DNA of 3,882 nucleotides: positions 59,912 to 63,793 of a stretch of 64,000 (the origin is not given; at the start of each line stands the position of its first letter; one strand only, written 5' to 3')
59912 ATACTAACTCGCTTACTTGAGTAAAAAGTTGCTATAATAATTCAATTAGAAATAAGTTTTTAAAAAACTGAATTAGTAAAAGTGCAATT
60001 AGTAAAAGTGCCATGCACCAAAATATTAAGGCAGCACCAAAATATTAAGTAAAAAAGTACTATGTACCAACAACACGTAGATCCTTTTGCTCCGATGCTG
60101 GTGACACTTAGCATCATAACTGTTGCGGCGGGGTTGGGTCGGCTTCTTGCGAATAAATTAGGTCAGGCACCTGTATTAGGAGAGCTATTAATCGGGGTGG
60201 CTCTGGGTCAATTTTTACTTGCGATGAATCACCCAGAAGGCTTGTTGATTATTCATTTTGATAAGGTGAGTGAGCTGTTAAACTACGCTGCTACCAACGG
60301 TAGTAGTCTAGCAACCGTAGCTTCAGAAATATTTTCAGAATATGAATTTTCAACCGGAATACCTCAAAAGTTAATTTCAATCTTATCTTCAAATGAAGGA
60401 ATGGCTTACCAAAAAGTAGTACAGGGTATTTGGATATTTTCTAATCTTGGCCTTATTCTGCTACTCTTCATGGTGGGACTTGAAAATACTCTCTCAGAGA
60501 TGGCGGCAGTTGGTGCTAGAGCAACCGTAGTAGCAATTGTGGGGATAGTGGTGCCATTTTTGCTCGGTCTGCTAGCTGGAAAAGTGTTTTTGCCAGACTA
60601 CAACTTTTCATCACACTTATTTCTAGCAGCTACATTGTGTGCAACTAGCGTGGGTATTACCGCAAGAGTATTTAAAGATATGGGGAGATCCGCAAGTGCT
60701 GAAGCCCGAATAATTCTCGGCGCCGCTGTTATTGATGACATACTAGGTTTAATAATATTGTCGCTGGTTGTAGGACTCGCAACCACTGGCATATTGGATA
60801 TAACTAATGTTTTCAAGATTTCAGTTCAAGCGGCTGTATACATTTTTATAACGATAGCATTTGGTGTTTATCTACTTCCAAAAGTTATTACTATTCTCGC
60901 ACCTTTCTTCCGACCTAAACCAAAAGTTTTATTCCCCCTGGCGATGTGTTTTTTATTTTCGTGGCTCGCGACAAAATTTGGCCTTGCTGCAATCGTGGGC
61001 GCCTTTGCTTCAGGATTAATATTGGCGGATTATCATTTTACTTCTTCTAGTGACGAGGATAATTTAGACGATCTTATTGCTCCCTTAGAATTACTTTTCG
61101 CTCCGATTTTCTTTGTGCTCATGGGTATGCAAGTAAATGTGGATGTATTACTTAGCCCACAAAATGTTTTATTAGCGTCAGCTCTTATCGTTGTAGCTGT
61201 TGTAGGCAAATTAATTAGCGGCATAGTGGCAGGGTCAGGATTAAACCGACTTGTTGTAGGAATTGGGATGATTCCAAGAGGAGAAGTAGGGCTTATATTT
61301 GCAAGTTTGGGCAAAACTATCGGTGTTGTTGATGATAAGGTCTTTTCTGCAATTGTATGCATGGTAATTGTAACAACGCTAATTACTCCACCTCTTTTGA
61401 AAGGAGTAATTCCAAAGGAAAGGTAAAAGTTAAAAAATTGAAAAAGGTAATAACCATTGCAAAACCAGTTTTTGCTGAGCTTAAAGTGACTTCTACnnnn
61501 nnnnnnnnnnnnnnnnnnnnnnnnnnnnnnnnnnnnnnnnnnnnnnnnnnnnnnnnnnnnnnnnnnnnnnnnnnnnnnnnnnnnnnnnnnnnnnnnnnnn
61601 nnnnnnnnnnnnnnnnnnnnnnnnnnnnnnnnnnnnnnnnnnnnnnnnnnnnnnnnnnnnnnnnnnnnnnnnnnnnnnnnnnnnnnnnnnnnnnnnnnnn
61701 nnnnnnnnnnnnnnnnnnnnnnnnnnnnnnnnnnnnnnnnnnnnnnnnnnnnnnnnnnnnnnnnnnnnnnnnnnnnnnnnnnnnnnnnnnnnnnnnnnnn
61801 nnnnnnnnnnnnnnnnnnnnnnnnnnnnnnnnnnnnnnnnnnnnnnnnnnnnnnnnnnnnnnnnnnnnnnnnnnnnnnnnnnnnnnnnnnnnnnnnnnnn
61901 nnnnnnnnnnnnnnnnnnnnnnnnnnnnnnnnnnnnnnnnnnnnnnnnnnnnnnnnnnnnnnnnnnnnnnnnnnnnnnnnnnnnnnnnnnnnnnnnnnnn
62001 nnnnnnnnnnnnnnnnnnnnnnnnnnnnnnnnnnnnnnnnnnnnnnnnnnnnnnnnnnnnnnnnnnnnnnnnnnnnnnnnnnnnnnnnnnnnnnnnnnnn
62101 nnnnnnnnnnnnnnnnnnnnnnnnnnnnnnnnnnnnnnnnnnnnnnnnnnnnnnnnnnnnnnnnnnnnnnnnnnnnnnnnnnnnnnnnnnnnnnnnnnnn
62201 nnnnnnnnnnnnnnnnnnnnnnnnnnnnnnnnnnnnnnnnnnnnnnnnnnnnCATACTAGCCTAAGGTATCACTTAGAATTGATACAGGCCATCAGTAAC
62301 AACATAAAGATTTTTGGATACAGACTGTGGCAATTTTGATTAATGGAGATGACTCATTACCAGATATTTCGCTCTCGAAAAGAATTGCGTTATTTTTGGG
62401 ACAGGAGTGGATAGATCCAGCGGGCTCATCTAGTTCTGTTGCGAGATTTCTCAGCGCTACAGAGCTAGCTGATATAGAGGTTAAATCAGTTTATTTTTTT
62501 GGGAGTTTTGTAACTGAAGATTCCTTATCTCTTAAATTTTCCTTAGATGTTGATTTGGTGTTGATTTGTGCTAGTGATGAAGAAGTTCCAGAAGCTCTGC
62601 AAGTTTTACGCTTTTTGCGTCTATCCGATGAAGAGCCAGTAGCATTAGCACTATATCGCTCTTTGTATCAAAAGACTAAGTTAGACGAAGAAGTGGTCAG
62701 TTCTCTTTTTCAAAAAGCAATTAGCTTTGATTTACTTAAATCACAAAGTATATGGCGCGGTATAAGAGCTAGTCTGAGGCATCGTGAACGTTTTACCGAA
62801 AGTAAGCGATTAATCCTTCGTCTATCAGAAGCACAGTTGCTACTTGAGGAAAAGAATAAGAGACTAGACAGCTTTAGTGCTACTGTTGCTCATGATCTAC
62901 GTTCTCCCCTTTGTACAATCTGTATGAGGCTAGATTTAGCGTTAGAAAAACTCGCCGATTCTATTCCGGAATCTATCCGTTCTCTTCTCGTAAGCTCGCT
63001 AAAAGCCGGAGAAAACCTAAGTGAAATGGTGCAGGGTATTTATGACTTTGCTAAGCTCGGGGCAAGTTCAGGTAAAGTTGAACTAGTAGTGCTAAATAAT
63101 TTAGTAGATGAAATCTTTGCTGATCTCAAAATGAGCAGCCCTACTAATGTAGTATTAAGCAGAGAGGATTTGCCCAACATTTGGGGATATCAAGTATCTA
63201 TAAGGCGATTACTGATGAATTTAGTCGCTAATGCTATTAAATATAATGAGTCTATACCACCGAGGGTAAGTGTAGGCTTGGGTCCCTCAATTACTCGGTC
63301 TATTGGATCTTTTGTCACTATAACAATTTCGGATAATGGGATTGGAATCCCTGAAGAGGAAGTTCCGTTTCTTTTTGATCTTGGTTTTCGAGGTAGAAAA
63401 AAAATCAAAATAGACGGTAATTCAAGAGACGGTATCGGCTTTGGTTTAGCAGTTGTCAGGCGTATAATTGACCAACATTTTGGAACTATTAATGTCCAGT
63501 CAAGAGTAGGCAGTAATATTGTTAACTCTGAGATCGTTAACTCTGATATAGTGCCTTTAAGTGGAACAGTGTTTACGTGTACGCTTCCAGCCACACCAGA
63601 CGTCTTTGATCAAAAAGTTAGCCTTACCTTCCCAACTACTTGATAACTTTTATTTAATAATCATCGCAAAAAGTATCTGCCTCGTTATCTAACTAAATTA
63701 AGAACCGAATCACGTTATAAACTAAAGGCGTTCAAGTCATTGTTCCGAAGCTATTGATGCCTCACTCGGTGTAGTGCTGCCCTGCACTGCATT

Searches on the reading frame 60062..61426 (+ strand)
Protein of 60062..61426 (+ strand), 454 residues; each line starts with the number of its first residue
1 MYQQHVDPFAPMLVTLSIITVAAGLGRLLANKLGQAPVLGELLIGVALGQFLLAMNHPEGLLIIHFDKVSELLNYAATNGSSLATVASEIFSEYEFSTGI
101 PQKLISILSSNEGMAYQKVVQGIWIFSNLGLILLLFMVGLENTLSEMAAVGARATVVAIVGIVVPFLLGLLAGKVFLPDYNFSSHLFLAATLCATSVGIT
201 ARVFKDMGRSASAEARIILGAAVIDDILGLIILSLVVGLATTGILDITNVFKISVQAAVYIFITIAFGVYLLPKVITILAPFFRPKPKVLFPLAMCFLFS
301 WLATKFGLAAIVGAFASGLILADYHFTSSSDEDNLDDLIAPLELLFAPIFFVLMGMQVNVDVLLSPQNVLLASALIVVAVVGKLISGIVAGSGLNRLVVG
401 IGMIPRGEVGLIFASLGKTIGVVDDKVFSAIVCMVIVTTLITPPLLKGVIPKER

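Call 35: search_protein_families(library=pfam, proteins=[window:60062-61426:+], max_evalue=0.00001)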
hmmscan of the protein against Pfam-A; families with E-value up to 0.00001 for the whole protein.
window:60062-61426:+ (454 aa): 1 family
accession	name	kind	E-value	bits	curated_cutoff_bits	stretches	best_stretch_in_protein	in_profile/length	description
PF00999.27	Na_H_Exchanger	-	3.4e-57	194.5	26.2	1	23-445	4-373/375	Sodium/hydrogen exchanger, transmembrane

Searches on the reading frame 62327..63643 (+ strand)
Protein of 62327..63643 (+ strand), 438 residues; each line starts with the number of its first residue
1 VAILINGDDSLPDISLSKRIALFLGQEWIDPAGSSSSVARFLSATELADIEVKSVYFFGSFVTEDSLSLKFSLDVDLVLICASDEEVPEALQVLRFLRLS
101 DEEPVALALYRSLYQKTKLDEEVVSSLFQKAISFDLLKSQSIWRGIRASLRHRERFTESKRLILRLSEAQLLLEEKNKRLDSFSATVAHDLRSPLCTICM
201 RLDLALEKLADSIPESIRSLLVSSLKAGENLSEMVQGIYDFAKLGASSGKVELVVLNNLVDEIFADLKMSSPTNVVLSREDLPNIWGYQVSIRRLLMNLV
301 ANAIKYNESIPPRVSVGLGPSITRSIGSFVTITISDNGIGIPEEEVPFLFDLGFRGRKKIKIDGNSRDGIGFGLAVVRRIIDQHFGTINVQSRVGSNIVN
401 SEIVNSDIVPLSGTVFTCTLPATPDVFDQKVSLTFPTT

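Call 35: search_protein_families(library=pfam, proteins=[window:62327-63643:+], max_evalue=0.00001)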
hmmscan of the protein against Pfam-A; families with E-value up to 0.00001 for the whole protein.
window:62327-63643:+ (438 aa): 2 families
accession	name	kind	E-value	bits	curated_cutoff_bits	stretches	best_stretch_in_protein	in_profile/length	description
PF02518.31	HATPase_c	-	1.8e-20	73.9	26.4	1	289-423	3-110/111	Histidine kinase-, DNA gyrase B-, and HSP90-like ATPase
PF00512.31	HisKA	-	3.9e-07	30.5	26.9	1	181-246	3-65/66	His Kinase A (phospho-acceptor) domain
